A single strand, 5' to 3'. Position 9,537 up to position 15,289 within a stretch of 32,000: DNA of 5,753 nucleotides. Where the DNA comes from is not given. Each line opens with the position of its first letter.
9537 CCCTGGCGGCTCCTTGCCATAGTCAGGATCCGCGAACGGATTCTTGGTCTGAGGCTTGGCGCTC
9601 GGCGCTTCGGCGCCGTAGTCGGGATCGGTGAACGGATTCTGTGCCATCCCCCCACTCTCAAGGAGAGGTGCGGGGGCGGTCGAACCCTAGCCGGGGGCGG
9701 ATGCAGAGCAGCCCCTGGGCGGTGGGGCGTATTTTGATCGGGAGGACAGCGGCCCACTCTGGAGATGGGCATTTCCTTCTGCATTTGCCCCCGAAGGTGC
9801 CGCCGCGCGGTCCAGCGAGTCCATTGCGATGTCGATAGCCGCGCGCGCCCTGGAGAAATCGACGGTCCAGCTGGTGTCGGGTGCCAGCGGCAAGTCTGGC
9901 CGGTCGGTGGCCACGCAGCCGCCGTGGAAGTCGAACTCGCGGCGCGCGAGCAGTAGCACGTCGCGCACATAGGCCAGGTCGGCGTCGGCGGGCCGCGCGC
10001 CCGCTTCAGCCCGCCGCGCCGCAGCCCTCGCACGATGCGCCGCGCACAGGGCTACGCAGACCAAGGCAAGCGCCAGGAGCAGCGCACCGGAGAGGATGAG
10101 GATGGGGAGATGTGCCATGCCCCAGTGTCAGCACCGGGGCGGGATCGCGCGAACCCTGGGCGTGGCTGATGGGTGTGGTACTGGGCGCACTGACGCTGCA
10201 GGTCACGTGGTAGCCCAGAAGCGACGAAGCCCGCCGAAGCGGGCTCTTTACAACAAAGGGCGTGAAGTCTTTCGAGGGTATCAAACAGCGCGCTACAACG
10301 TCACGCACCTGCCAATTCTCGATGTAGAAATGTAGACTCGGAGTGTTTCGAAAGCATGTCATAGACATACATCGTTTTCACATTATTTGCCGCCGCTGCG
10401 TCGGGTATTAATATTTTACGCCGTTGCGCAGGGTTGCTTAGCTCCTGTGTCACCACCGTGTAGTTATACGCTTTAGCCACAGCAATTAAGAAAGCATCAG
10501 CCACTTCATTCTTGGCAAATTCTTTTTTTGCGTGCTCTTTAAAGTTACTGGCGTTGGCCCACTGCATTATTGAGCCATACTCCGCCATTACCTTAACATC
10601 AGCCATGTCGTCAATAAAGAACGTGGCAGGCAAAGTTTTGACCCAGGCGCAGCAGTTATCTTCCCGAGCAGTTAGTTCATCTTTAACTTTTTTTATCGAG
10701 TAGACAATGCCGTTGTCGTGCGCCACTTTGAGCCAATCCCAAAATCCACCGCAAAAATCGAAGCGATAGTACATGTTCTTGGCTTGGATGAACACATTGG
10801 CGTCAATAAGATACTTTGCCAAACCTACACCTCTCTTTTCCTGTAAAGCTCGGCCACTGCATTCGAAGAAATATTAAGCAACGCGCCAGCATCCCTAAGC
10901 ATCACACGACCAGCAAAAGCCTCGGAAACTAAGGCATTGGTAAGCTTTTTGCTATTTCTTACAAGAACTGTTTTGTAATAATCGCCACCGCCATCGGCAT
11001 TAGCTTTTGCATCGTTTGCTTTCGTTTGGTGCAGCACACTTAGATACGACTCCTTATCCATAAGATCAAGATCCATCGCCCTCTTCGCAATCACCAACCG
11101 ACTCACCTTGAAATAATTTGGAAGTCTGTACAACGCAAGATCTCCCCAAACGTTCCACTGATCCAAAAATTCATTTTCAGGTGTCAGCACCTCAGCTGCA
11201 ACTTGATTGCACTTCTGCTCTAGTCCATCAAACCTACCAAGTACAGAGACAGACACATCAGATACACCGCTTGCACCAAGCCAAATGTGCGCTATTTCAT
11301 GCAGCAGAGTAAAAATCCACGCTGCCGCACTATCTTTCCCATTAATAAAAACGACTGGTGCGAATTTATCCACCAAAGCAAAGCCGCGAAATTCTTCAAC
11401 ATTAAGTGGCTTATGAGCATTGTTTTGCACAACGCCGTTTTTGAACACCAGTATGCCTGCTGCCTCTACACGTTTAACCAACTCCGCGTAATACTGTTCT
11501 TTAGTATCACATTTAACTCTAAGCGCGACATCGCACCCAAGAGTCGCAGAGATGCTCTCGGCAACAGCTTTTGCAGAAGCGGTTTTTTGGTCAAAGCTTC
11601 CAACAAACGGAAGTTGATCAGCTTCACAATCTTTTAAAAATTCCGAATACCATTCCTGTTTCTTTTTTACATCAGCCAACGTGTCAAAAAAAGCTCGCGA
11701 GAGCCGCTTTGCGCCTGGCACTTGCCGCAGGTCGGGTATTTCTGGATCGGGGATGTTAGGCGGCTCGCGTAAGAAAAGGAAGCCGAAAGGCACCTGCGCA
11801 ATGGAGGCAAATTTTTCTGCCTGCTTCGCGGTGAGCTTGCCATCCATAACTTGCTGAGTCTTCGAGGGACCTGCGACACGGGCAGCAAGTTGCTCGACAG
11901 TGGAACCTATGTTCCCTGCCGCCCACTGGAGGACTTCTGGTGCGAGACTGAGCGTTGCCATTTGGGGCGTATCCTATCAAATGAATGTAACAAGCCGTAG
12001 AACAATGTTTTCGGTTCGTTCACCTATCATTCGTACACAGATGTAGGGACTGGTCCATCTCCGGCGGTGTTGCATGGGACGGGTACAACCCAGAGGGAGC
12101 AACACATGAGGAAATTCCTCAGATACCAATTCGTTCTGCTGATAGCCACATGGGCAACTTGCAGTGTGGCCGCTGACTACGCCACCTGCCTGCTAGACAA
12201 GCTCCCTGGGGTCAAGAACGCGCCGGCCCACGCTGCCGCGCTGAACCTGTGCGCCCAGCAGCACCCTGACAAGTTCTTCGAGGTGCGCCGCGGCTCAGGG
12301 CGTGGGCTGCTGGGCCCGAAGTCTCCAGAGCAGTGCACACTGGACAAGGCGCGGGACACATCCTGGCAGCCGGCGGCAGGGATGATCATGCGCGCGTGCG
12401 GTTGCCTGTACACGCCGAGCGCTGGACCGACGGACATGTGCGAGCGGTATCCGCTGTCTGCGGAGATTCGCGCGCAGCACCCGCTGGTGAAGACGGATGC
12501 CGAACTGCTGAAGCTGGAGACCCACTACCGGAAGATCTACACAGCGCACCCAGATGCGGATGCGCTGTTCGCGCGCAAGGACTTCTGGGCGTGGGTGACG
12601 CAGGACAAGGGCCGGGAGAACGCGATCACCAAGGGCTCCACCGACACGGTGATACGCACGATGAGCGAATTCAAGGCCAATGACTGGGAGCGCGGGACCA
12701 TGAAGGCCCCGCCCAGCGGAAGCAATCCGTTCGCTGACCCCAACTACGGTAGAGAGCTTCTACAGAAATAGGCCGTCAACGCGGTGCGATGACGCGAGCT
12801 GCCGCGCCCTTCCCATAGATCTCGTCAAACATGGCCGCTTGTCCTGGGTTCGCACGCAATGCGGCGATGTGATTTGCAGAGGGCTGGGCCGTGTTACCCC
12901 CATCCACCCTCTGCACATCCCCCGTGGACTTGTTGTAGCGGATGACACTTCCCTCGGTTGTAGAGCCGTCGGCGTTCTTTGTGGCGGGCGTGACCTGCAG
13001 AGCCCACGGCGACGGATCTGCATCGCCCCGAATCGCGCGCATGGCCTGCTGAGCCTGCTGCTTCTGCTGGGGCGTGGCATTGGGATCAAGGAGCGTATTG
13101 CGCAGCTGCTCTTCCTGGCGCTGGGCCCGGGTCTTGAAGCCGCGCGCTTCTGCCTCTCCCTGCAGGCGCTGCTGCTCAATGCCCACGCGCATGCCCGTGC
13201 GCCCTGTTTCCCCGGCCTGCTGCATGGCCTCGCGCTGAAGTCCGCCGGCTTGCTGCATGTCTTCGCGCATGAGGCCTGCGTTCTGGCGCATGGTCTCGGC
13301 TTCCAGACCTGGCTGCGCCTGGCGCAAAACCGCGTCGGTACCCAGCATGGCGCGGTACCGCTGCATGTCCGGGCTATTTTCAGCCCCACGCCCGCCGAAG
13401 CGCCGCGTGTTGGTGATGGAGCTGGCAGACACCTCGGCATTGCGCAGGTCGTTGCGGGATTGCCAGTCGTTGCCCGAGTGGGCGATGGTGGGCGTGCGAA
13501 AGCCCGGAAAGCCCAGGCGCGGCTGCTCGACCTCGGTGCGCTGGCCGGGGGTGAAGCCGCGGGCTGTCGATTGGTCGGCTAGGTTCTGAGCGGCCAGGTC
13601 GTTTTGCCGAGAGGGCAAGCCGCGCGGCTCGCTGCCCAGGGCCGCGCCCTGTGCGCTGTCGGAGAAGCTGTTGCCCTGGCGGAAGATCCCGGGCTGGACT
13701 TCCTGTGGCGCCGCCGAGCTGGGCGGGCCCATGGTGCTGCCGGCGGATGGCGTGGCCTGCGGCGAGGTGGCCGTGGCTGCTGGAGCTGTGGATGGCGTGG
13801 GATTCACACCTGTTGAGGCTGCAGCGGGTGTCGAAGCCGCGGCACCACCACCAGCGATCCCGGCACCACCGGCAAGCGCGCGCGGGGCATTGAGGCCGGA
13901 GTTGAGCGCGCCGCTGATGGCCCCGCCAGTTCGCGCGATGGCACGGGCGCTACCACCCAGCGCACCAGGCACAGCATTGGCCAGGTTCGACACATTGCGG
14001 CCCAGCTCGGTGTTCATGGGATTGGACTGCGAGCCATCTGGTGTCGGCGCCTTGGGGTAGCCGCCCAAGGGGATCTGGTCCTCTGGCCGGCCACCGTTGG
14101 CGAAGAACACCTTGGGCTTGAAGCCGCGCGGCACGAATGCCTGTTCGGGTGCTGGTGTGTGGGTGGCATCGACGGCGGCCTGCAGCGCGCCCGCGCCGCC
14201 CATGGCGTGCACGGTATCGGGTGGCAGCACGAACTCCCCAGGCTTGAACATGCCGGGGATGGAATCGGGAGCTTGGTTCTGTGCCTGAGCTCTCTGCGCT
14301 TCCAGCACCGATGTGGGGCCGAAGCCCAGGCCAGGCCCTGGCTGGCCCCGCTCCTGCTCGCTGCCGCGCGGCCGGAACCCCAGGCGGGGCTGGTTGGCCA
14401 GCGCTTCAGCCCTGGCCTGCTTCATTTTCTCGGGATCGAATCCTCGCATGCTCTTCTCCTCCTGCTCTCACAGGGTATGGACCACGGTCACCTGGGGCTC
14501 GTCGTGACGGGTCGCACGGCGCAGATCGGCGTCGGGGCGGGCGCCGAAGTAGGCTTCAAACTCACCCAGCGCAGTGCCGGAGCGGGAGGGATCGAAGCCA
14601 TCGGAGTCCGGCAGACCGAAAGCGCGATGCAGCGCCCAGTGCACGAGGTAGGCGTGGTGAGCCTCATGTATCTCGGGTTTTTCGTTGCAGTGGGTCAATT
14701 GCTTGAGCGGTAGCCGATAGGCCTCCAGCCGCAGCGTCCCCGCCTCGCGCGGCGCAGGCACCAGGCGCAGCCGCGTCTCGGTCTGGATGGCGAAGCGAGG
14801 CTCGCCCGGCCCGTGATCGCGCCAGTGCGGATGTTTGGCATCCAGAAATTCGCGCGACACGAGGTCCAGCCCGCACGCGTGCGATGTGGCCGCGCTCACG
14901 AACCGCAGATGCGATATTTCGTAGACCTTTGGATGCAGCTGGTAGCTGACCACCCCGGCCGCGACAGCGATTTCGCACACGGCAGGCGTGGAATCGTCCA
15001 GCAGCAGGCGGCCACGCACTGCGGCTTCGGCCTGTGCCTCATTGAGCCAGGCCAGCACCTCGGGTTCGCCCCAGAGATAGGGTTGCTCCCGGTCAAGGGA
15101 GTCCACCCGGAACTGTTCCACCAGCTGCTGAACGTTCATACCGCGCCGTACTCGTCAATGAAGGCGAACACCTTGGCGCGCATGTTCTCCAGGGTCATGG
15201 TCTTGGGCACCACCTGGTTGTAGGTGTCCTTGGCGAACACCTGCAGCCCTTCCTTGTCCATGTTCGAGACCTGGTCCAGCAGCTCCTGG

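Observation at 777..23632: An 18-nt intergenic motif, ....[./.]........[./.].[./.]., repeated upstream of late or virion genes, three times at exactly the same 36-nt distance from the start codon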

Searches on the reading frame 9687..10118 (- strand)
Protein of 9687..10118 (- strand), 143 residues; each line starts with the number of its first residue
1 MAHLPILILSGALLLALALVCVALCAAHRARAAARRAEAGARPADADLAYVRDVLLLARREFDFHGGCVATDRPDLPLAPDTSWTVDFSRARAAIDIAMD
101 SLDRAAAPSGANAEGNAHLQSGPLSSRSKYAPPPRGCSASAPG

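Call 12: search_protein_families(library=phrogs, proteins=[window:9687-10118:-])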
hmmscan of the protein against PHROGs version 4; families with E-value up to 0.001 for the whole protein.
window:9687-10118:- (143 aa): 0 families

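Call 28: search_protein_families(library=ncbifam, proteins=[window:9687-10118:-], max_evalue=0.01)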
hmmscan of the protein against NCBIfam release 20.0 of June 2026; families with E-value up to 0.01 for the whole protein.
window:9687-10118:- (143 aa): 0 families

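Call 30: search_protein_families(library=pfam, proteins=[window:9687-10118:-], max_evalue=0.01)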
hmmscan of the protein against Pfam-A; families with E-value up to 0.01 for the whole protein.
window:9687-10118:- (143 aa): 0 families

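Call 38: search_protein_families(library=padloc, proteins=[window:9687-10118:-], max_evalue=0.001)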
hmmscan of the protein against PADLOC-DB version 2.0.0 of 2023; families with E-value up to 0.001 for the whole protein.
window:9687-10118:- (143 aa): 0 families

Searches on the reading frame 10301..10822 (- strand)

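Call 28: search_protein_families(library=ncbifam, proteins=[window:10301-10822:-], max_evalue=0.01)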
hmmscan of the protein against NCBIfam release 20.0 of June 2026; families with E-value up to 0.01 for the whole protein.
window:10301-10822:- (173 aa): 0 families

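Call 30: search_protein_families(library=pfam, proteins=[window:10301-10822:-], max_evalue=0.01)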
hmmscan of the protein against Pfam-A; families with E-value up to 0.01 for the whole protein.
window:10301-10822:- (173 aa): 1 family
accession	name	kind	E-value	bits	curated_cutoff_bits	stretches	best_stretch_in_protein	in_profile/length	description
PF14367.12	DUF4411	-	6.4e-43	146.7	23.5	1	4-160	1-155/159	Domain of unknown function (DUF4411)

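Call 31: search_protein_families(library=phrogs, proteins=[window:10301-10822:-], max_evalue=0.001)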
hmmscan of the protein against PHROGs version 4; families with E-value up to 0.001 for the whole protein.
window:10301-10822:- (173 aa): 1 family
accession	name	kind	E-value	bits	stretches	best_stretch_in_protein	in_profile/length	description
phrog_11126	-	unknown function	2.8e-40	138.8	1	1-164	1-163/167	-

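Call 38: search_protein_families(library=padloc, proteins=[window:10301-10822:-], max_evalue=0.001)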
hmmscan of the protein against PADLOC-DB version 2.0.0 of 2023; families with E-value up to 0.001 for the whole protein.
window:10301-10822:- (173 aa): 0 families

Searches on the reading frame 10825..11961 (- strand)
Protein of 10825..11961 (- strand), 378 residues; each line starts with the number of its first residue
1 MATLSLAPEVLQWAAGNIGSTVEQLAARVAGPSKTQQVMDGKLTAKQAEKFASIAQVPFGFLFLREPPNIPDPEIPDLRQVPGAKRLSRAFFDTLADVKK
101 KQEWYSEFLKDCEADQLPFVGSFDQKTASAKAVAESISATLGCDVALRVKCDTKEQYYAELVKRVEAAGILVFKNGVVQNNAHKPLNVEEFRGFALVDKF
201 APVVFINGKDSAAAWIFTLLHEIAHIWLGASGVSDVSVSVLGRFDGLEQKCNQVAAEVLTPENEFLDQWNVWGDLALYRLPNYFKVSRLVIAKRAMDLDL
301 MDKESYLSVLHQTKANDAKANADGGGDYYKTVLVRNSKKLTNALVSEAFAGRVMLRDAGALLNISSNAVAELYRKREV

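Call 28: search_protein_families(library=ncbifam, proteins=[window:10825-11961:-], max_evalue=0.01)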
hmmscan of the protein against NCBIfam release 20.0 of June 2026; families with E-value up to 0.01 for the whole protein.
window:10825-11961:- (378 aa): 1 family
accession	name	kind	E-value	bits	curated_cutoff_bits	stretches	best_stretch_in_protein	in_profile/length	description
NF052239.1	antitox_spr1629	equivalog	1e-06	28.1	335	1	151-309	153-304/377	spr1629 family repressor/antitoxin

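Call 30: search_protein_families(library=pfam, proteins=[window:10825-11961:-], max_evalue=0.01)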
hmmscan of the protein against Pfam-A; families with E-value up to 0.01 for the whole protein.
window:10825-11961:- (378 aa): 1 family
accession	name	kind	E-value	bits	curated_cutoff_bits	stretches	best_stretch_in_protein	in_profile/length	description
PF06114.19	Peptidase_M78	-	1e-12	48.4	22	1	190-295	26-122/123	IrrE N-terminal-like domain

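Call 31: search_protein_families(library=phrogs, proteins=[window:10825-11961:-], max_evalue=0.001)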
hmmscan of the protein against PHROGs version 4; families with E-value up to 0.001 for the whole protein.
window:10825-11961:- (378 aa): 3 families
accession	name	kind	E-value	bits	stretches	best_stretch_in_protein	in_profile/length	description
phrog_2439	-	transcription regulation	8e-47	160.9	1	4-375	5-364/367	transcriptional regulator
phrog_87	-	other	5.6e-06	27.3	1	192-288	64-154/227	metallo-protease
phrog_1914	-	unknown function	0.00026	21.7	1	208-298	87-177/222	-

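Call 38: search_protein_families(library=padloc, proteins=[window:10825-11961:-], max_evalue=0.001)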
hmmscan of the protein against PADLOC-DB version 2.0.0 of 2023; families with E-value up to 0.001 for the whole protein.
window:10825-11961:- (378 aa): 14 families
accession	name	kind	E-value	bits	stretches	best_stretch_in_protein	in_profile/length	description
PDLC03944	RmrA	-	3.6e-10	37.5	1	200-319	184-304/384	-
PDLC03948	RmrA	-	2.3e-09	34.7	1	147-308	146-299/397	-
PDLC03949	RmrA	-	3.7e-09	33.9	1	8-326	4-293/363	-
PDLC03952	RmrA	-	3.7e-08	30.6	1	174-317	180-321/395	-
PDLC04141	capP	-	5.6e-08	30.6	1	180-299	32-154/242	capP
PDLC03946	RmrA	-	3.1e-07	27.5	1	146-310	130-279/357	-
PDLC03954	RmrA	-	9.7e-07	26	1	202-319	194-311/380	-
PDLC03945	RmrA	-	1.1e-06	26.1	1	201-307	193-302/394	-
PDLC04776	PDC-M69B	-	1.2e-05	23.2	1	184-266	50-135/272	-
PDLC03950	RmrA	-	1.3e-05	22.4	1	116-303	110-283/369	-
PDLC03951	RmrA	-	1.8e-05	21.9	1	202-312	191-299/400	-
PDLC03947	RmrA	-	2.9e-05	21.1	1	174-313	168-305/383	-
PDLC03011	peptidase_U41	-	0.00044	17.8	1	205-232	149-176/378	-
PDLC03982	PD-Lambda-2_B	-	0.00077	16.8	0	214-268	289-344/402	-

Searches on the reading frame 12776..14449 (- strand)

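Call 12: search_protein_families(library=phrogs, proteins=[window:12776-14449:-])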
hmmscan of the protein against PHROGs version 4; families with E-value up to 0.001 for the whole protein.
window:12776-14449:- (557 aa): 1 family
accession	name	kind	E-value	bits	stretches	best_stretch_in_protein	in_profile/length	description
phrog_11341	-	unknown function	8.2e-98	329.9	2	159-527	254-654/678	-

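Call 30: search_protein_families(library=pfam, proteins=[window:12776-14449:-], max_evalue=0.01)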
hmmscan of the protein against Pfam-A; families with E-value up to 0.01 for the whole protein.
window:12776-14449:- (557 aa): 0 families

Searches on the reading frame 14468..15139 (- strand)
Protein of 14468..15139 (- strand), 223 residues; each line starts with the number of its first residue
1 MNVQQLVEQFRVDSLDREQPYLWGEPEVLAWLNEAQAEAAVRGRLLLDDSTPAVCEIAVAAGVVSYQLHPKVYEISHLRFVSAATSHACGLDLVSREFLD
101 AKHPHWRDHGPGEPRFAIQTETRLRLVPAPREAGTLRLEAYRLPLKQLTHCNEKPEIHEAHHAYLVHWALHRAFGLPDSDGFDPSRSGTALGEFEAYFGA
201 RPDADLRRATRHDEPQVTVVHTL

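Call 12: search_protein_families(library=phrogs, proteins=[window:14468-15139:-])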
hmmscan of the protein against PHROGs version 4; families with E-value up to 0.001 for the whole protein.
window:14468-15139:- (223 aa): 1 family
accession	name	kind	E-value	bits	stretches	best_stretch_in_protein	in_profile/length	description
phrog_399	-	head and packaging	3.1e-49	168.5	1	1-215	2-214/220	structural protein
